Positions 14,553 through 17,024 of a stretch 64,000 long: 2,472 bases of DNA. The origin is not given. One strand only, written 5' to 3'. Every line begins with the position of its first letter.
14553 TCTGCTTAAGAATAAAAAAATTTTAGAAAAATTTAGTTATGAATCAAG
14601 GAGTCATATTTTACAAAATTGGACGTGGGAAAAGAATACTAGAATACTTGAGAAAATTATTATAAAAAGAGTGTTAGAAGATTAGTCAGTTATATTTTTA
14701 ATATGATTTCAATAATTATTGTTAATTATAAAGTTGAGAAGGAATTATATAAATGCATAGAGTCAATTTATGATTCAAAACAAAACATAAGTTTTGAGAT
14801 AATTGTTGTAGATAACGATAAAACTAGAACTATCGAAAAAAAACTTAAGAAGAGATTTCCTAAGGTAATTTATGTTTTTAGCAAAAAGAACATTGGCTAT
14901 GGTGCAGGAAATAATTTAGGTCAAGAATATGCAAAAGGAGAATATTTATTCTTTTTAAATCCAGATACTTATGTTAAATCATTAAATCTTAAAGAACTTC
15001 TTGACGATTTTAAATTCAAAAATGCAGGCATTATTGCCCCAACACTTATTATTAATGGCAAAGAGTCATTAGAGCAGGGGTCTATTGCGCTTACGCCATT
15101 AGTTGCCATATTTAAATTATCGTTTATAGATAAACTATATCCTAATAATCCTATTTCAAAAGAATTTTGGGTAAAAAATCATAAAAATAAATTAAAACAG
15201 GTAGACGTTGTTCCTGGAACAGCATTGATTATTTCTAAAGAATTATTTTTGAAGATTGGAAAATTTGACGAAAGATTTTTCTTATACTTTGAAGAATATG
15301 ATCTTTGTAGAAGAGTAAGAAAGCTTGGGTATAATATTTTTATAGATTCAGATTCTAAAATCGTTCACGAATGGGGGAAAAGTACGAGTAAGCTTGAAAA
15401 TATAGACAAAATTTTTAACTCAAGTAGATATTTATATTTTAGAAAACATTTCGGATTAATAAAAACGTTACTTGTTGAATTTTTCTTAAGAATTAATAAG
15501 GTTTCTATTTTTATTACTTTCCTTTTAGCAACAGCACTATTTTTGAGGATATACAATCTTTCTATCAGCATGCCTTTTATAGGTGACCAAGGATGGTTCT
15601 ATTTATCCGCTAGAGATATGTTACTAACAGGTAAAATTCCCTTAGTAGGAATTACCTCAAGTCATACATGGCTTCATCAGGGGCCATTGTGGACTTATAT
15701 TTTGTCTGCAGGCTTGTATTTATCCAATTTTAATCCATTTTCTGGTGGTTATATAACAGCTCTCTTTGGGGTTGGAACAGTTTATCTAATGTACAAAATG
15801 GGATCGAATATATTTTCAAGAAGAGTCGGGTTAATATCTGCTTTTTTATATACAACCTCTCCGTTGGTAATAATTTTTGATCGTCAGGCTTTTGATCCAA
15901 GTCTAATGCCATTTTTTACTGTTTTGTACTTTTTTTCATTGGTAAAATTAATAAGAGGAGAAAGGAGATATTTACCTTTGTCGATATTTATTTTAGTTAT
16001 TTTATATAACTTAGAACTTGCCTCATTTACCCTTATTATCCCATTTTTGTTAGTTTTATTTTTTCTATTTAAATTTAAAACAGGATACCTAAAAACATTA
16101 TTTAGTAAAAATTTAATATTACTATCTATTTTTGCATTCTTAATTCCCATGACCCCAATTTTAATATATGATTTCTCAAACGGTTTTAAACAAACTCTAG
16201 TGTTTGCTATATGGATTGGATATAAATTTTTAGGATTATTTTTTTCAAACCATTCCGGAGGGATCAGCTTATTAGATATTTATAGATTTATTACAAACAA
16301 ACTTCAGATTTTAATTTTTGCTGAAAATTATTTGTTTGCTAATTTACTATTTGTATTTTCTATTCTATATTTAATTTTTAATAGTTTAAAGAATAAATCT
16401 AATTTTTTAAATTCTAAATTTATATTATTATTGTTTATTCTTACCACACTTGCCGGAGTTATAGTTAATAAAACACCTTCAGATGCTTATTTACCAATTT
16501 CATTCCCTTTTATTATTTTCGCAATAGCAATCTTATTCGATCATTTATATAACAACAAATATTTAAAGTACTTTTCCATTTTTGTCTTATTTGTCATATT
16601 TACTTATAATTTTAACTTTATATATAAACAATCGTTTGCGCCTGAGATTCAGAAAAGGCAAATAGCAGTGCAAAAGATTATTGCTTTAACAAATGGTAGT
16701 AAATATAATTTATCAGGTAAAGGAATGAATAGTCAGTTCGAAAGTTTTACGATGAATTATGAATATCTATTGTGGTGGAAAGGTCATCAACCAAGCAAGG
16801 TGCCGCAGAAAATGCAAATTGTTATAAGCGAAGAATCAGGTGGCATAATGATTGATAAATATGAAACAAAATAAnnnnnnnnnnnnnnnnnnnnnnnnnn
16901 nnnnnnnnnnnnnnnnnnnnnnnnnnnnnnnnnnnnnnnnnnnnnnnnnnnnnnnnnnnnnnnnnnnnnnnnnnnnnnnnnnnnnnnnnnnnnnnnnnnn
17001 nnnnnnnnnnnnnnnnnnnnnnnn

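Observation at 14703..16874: Second, independent GT2::GT-C fusion protein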

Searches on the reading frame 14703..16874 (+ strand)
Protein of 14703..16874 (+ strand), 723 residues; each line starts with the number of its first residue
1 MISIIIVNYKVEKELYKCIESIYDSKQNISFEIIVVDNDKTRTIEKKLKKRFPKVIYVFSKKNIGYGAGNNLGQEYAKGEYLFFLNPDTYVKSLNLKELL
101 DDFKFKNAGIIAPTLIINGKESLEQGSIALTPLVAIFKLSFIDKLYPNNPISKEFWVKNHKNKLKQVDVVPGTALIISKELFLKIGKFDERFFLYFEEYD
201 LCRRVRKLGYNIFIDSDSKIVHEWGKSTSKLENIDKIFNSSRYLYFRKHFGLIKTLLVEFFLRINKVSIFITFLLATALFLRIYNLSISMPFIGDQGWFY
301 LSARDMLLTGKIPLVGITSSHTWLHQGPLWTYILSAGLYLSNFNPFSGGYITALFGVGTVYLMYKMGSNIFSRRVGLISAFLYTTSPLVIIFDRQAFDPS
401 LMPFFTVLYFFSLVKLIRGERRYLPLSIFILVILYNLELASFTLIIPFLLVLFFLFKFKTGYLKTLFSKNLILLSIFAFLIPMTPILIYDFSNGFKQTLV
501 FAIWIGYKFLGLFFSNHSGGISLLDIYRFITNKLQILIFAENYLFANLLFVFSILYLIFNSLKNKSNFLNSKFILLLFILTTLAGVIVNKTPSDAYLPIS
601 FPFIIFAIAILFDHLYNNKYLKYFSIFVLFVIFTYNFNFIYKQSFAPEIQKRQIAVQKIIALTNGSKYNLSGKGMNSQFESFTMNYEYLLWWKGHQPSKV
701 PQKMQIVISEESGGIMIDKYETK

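Call 7: search_protein_families(library=pfam, proteins=[window:14703-16874:+], max_evalue=0.01)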
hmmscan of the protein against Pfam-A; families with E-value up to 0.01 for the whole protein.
window:14703-16874:+ (723 aa): 4 families
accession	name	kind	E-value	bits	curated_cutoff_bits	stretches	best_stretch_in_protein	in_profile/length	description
PF00535.33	Glycos_transf_2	-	1.4e-19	71.1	23.3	1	3-125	1-125/168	Glycosyl transferase family 2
PF13231.12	PMT_2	-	6.6e-09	36.6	26.1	1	326-489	2-160/160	Dolichyl-phosphate-mannose-protein mannosyltransferase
PF10111.15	Glyco_tranf_2_2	-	8.5e-09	35.7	27.3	1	9-208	7-202/276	Glycosyltransferase like family 2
PF13641.12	Glyco_tranf_2_3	-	2e-05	25.2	27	1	2-229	3-218/230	Glycosyltransferase like family 2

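Call 8: search_protein_families(library=ncbifam, proteins=[window:14703-16874:+], max_evalue=0.01)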
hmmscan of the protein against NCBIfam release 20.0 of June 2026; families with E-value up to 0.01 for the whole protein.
window:14703-16874:+ (723 aa): 11 families
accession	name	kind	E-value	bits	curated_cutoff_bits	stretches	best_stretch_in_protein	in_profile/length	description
TIGR01556.1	rhamnosyltran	subfamily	3.2e-13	49.5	200.55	1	25-277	16-260/281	rhamnosyltransferase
NF038299.1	EPS_HpsN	equivalog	6.2e-12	45.1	425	1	1-251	2-248/317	hormogonium polysaccharide biosynthesis glycosyltransferase HpsN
TIGR04283.1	glyco_like_mftF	equivalog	2.8e-11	43.4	182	1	2-100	1-94/221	TIGR04283 family arsenosugar biosynthesis glycosyltransferase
NF007482.0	PRK10073.1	equivalog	4e-10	39.2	423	1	2-100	8-107/334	glycosyltransferase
NF041875.1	EPS_EpsD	equivalog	1.5e-09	37.7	370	1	2-226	1-210/325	exopolysaccharide biosynthesis glycosyltransferase EpsD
TIGR03965.1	mycofact_glyco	equivalog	9.8e-09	34.6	280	1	9-116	83-192/467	mycofactocin biosynthesis glycosyltransferase MftF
NF047683.1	TeichurnBiosyTuaG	equivalog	1.9e-07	31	400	1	2-101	8-109/252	teichuronic acid biosynthesis protein TuaG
NF050113.1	gal_furan_GlfT1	equivalog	8.8e-07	28.5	330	1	4-211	3-195/290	galactofuranosyltransferase GlfT1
TIGR03937.1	PgaC_IcaA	equivalog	8.8e-06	24.9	422.3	1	1-104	46-151/407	poly-beta-1,6-N-acetyl-D-glucosamine synthase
TIGR04195.1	S_glycosyl_SunS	equivalog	0.00014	20.9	350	1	3-93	60-146/421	SunS family peptide S-glycosyltransferase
NF038302.1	EPS_HpsE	equivalog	0.00019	20.5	300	1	2-93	3-101/307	hormogonium polysaccharide biosynthesis glycosyltransferase HpsE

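Call 9: find_homologous_proteins(query=window:14703-16871:+, max_evalue=0.00001)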
Query window:14703-16871:+ (723 aa): 778 proteins with E <= 0.00001 among 8000 candidates; the best 120 are listed.
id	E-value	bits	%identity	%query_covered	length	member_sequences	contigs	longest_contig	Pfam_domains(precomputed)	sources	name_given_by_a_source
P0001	0.0e+0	1580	100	100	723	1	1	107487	PF10111.15,PF13641.13,PF00535.33,PF13231.13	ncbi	-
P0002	1.1e-242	826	55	99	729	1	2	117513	PF10111.15,PF00535.33,PF13231.13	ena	-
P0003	6.9e-240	816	55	99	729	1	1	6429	PF10111.15,PF13641.13,PF00535.33,PF13231.13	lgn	-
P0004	2.4e-236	805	53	99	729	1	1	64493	PF10111.15,PF13641.13,PF00535.33,PF13231.13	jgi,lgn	jgi:GT2 family glycosyltransferase/4-amino-4-deoxy-L-arabinose transferase-like glycosyltransferase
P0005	2.7e-235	801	54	99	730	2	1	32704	PF10111.15,PF13641.13,PF00535.33,PF13231.13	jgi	-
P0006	9.2e-235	799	54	99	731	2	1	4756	PF13641.13,PF00535.33,PF13231.13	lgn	-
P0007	1.4e-234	799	52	99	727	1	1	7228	PF10111.15,PF13641.13,PF00535.33,PF02709.21,PF13231.13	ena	-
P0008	2.1e-234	798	54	100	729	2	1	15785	PF13641.13,PF00535.33,PF13231.13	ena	-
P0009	1.4e-233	795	54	99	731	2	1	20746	PF00535.33,PF13231.13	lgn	-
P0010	2.5e-233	795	54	100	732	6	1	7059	PF10111.15,PF13641.13,PF00535.33,PF13231.13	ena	-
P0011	2.0e-232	792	53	99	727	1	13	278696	PF10111.15,PF00535.33,PF13231.13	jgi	jgi:GT2 family glycosyltransferase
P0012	1.2e-231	789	52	99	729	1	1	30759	PF10111.15,PF13641.13,PF00535.33,PF13231.13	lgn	-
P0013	1.6e-231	789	54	99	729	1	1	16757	PF10111.15,PF13641.13,PF00535.33,PF13231.13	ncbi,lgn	-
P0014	4.1e-231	787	52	99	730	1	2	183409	PF13641.13,PF00535.33,PF02709.21,PF13231.13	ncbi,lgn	-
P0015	2.6e-230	785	51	100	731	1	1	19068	PF13712.13,PF10111.15,PF00535.33,PF13231.13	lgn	-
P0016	7.3e-230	783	51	99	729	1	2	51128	PF10111.15,PF13641.13,PF00535.33,PF02709.21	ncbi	-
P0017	1.0e-229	783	53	99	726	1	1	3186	PF10111.15,PF13641.13,PF00535.33,PF13231.13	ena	-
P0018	2.3e-229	781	54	99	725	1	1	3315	PF10111.15,PF13641.13,PF00535.33,PF13231.13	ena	-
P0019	2.5e-228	778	51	100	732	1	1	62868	PF10111.15,PF00535.33,PF13231.13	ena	-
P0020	2.9e-228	778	53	99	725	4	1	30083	PF10111.15,PF13641.13,PF00535.33,PF13231.13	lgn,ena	-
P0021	4.6e-228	777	52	99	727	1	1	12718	PF10111.15,PF00535.33,PF02709.21,PF13231.13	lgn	-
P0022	7.4e-228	776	53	99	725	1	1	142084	PF13641.13,PF00535.33,PF02709.21,PF13231.13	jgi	jgi:GT2 family glycosyltransferase/4-amino-4-deoxy-L-arabinose transferase-like glycosyltransferase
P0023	1.1e-227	776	54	99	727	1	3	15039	PF10111.15,PF00535.33,PF13231.13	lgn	-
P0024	1.2e-227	776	52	99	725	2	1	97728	PF13641.13,PF00535.33,PF13231.13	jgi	jgi:hypothetical protein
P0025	1.3e-227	776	53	99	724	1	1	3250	PF10111.15,PF13641.13,PF00535.33,PF13231.13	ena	-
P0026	3.4e-227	774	53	100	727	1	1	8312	PF10111.15,PF13641.13,PF00535.33,PF13231.13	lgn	-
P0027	3.5e-227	774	52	99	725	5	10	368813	PF10111.15,PF00535.33,PF13231.13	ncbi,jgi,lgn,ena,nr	ncbi:MAG TPA: glycosyltransferase [Patescibacteria group bacterium]|jgi:hypothetical protein|nr:glyc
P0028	2.1e-226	772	52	99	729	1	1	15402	PF10111.15,PF00535.33,PF13231.13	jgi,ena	-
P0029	2.2e-226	772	50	99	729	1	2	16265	PF10111.15,PF13641.13,PF00535.33,PF02709.21,PF13231.13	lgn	-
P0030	2.4e-226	771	54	99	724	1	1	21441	PF10111.15,PF13641.13,PF00535.33,PF13231.13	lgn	-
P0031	4.3e-226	771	53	99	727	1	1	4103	PF10111.15,PF13641.13,PF00535.33,PF13231.13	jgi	jgi:GT2 family glycosyltransferase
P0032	5.2e-226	770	52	99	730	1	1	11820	PF10111.15,PF13641.13,PF00535.33,PF02709.21,PF13231.13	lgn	-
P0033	5.2e-226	770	53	99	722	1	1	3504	PF10111.15,PF13641.13,PF00535.33,PF02709.21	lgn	-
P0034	1.4e-225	769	52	99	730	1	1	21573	PF10111.15,PF13641.13,PF00535.33,PF13231.13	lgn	-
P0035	3.1e-225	768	51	99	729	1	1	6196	PF00535.33,PF13231.13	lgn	-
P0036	4.4e-225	767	53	96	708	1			PF10111.15,PF13641.13,PF00535.33,PF13231.13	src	-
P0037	5.2e-224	764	50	99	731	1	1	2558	PF10111.15,PF00535.33,PF13231.13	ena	-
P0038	7.5e-223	760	51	99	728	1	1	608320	PF10111.15,PF00535.33,PF13231.13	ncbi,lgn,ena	-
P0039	1.0e-222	759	51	99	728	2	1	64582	PF10111.15,PF13641.13,PF00535.33,PF13231.13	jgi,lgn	jgi:hypothetical protein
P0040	1.9e-222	759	50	99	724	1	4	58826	PF10111.15,PF13641.13,PF00535.33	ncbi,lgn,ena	-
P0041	2.2e-222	758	51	99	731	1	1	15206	PF10111.15,PF00535.33,PF13231.13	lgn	-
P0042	2.8e-222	758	50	99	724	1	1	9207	PF10111.15,PF13641.13,PF00535.33,PF13231.13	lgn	-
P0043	5.2e-222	757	50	99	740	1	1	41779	PF00535.33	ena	-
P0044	7.5e-222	757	52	99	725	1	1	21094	PF13641.13,PF00535.33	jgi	jgi:hypothetical protein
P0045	4.6e-221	754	52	99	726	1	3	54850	PF10111.15,PF13641.13,PF00535.33,PF13231.13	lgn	-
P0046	6.1e-221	754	52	99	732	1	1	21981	PF10111.15,PF13641.13,PF00535.33,PF02709.21,PF13231.13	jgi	-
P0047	1.5e-220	752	52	99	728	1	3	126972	PF10111.15,PF13641.13,PF00535.33,PF13231.13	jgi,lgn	jgi:GT2 family glycosyltransferase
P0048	3.3e-220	751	53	99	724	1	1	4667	PF10111.15,PF13641.13,PF00535.33,PF13231.13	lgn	-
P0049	5.4e-220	750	51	99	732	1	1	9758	PF10111.15,PF13641.13,PF00535.33,PF02709.21,PF13231.13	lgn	-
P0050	2.2e-219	748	51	99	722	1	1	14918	PF10111.15,PF13641.13,PF00535.33,PF13231.13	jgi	jgi:GT2 family glycosyltransferase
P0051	2.3e-219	748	51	99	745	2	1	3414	PF00535.33,PF13231.13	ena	-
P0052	2.7e-219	748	50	99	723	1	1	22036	PF10111.15,PF00535.33,PF13231.13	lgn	-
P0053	5.6e-219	747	51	99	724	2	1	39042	PF10111.15,PF00535.33,PF13231.13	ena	-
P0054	1.2e-218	746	50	99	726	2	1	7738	PF10111.15,PF13641.13,PF00535.33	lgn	-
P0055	2.3e-218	745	51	99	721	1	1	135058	PF10111.15,PF13641.13,PF00535.33,PF13231.13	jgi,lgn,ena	-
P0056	2.4e-218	745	51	99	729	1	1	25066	PF13641.13,PF00535.33,PF13231.13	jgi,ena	-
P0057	6.6e-218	744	49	99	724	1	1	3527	PF10111.15,PF13641.13,PF00535.33,PF13231.13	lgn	-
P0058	2.6e-217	742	50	99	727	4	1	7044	PF10111.15,PF00535.33,PF13231.13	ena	-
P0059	1.8e-216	739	51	99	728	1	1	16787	PF10111.15,PF13641.13,PF00535.33,PF13231.13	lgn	-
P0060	2.3e-216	738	50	99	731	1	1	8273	PF10111.15,PF13641.13,PF00535.33,PF02709.21,PF13231.13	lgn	-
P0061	7.4e-216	737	50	99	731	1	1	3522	PF10111.15,PF13641.13,PF00535.33,PF13231.13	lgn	-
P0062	1.3e-215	736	50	99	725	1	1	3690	PF10111.15,PF00535.33,PF13231.13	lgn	-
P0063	3.1e-215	735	50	99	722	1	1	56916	PF10111.15,PF13641.13,PF00535.33,PF02709.21,PF13231.13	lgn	-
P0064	3.8e-215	734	50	99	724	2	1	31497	PF10111.15,PF00535.33,PF13231.13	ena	-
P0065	8.1e-215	733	50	99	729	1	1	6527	PF13641.13,PF00535.33,PF13231.13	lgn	-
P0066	1.7e-214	732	50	99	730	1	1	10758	PF10111.15,PF00535.33,PF13231.13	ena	-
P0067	2.8e-214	732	50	99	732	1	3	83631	PF10111.15,PF00535.33,PF13231.13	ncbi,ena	-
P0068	6.9e-214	730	50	99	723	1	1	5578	PF10111.15,PF13641.13,PF00535.33,PF13231.13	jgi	-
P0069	7.4e-214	730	51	99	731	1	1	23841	PF10111.15,PF00535.33,PF13231.13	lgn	-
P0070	1.6e-213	729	50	99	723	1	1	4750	PF10111.15,PF13641.13,PF00535.33,PF13231.13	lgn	-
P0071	1.2e-212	726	50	99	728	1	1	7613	PF10111.15,PF00535.33,PF13231.13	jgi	jgi:GT2 family glycosyltransferase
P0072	6.4e-212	724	49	99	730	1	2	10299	PF00535.33,PF13231.13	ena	-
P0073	1.1e-211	723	50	100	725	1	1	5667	PF13641.13,PF00535.33,PF13231.13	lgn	-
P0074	2.0e-211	722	50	99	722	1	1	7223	PF10111.15,PF00535.33,PF02709.21,PF13231.13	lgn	-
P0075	6.3e-211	720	49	100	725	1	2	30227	PF10111.15,PF13641.13,PF00535.33,PF13231.13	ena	-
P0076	3.8e-210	718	51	100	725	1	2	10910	PF00535.33,PF13231.13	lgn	-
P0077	4.5e-210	718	49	99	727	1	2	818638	PF10111.15,PF13641.13,PF00535.33,PF13231.13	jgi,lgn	jgi:GT2 family glycosyltransferase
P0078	7.0e-210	717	47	99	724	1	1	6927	PF13641.13,PF00535.33,PF13231.13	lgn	-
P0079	8.9e-210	717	49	99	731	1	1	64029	PF13641.13,PF00535.33,PF13231.13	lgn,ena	-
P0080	1.2e-209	716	49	99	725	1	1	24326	PF10111.15,PF13641.13,PF00535.33,PF13231.13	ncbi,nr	ncbi:MAG TPA: glycosyltransferase [Candidatus Sulfotelmatobacter sp.]|nr:glycosyltransferase [Candid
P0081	1.0e-208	713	51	99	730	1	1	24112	PF10111.15,PF13641.13,PF00535.33,PF13231.13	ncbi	-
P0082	3.3e-208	712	50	99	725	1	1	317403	PF13641.13,PF00535.33,PF13231.13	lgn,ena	-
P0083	9.4e-208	710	48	99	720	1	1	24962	PF10111.15,PF00535.33,PF13231.13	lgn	-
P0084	9.8e-208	710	50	99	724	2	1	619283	PF10111.15,PF13641.13,PF00535.33,PF02709.21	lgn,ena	-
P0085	1.0e-207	710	48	100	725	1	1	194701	PF13641.13,PF00535.33,PF02709.21,PF13231.13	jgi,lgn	jgi:hypothetical protein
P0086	2.6e-207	709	47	100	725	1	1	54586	PF10111.15,PF13641.13,PF00535.33,PF13231.13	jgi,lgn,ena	-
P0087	5.4e-207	708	48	99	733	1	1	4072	PF10111.15,PF13641.13,PF00535.33,PF13231.13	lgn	-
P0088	7.9e-207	707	49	99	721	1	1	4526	PF10111.15,PF13641.13,PF00535.33,PF13231.13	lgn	-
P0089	1.1e-206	706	48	99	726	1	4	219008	PF13641.13,PF00535.33,PF13231.13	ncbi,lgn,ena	-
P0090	1.9e-206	706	49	100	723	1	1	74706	PF10111.15,PF00535.33,PF02709.21,PF13231.13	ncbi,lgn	-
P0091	1.4e-205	703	49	99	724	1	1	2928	PF10111.15,PF13641.13,PF00535.33,PF13231.13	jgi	jgi:GT2 family glycosyltransferase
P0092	1.8e-205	702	47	99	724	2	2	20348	PF10111.15,PF13641.13,PF00535.33,PF13231.13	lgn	-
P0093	2.4e-204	699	49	99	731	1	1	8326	PF10111.15,PF13641.13,PF00535.33,PF13231.13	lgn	-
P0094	5.2e-204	698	48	99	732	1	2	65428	PF10111.15,PF00535.33,PF13231.13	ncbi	-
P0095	8.6e-204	697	48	99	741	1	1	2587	PF10111.15,PF13641.13,PF00535.33,PF13231.13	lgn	-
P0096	1.3e-203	696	48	100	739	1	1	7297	PF10111.15,PF13641.13,PF00535.33,PF13231.13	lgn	-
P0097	1.4e-203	696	47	99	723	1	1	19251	PF10111.15,PF00535.33,PF13231.13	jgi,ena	-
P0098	6.1e-203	694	48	99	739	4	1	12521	PF10111.15,PF13641.13,PF00535.33,PF13231.13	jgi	-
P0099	9.4e-203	693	49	100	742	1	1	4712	PF10111.15,PF13641.13,PF00535.33,PF13231.13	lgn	-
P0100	2.0e-202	692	50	99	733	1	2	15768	PF10111.15,PF13641.13,PF00535.33,PF13231.13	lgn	-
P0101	3.8e-202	691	48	99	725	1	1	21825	PF13641.13,PF00535.33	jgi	jgi:hypothetical protein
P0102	8.1e-202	690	48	100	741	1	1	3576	PF13641.13,PF00535.33,PF13231.13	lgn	-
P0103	3.0e-201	689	50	92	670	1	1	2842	PF10111.15,PF00535.33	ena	-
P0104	3.4e-201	688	46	99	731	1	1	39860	PF13641.13,PF00535.33,PF13231.13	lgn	-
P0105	8.6e-201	687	48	99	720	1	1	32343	PF00535.33,PF13231.13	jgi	jgi:GT2 family glycosyltransferase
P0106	1.0e-200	687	48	99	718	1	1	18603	PF10111.15,PF13641.13,PF00535.33,PF13231.13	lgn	-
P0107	2.3e-200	686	50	99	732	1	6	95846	PF10111.15,PF13641.13,PF00535.33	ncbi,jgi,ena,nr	ncbi:MAG: hypothetical protein A3B44_01285 [Candidatus Levybacteria bacterium RIFCSPLOWO2_01_FULL_38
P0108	8.1e-200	684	47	99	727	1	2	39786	PF10111.15,PF13641.13,PF00535.33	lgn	-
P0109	8.6e-200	684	47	99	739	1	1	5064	PF10111.15,PF13641.13,PF00535.33,PF13231.13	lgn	-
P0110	9.1e-200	684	47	99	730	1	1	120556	PF10111.15,PF13641.13,PF00535.33,PF13231.13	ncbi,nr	ncbi:glycosyltransferase [Patescibacteria group bacterium]|nr:glycosyltransferase [Patescibacteria g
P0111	1.4e-199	683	47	99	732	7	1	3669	PF10111.15,PF13641.13,PF00535.33,PF13231.13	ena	-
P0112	1.6e-199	683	46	99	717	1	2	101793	PF10111.15,PF13641.13,PF00535.33,PF13231.13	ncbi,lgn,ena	-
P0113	5.3e-199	681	47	99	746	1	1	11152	PF10111.15,PF13641.13,PF00535.33,PF13231.13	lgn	-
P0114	5.6e-199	681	47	100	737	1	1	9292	PF10111.15,PF13641.13,PF00535.33,PF13231.13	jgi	-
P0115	6.1e-199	681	48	99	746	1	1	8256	PF10111.15,PF13641.13,PF00535.33,PF13231.13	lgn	-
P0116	1.5e-198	680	46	100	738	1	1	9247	PF13641.13,PF00535.33,PF13231.13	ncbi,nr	ncbi:glycosyltransferase [Patescibacteria group bacterium]|nr:glycosyltransferase [Patescibacteria g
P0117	2.1e-198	679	48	100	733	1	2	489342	PF10111.15,PF13641.13,PF00535.33,PF13231.13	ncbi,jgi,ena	-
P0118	2.4e-198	679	48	99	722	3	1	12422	PF00535.33,PF13231.13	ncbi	-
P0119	4.3e-198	678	48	99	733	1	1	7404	PF10111.15,PF13641.13,PF00535.33,PF13231.13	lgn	-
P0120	7.7e-198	677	46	99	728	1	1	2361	PF10111.15,PF13641.13,PF00535.33,PF13231.13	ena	-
